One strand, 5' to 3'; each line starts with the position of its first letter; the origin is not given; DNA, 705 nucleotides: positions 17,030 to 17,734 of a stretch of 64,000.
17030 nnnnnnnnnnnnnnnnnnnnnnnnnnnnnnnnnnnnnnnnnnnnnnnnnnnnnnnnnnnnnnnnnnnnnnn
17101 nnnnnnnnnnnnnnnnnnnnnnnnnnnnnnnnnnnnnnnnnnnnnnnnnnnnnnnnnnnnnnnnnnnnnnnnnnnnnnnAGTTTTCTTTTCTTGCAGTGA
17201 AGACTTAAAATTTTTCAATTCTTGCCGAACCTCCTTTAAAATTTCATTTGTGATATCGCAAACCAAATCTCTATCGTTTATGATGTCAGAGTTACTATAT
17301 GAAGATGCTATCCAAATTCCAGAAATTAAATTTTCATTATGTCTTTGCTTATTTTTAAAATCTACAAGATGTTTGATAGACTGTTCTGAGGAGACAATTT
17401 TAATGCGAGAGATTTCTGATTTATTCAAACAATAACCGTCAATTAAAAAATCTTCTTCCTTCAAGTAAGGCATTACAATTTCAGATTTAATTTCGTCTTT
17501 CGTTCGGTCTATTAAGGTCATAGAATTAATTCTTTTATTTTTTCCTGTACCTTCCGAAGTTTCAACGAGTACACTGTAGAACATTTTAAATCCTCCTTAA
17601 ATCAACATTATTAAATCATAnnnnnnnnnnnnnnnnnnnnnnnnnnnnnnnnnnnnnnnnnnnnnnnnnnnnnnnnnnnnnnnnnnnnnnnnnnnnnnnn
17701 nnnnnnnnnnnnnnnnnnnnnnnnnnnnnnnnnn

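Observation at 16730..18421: Two-gene operon (XRE-HTH/unknown domain + unknown domain/TIR-like effector) beside a Type III R-M: candidate undescribed anti-phage system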

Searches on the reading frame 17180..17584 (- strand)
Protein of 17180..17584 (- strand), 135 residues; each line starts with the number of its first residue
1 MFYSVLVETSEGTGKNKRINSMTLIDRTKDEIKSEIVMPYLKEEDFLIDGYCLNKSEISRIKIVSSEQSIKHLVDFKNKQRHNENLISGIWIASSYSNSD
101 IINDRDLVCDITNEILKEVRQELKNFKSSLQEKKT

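Call 65: find_homologous_proteins(query=window:17180-17584:-, max_evalue=0.001)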
Query window:17180-17584:-: 9 candidates shared short words with the query, none scored E <= 0.001.
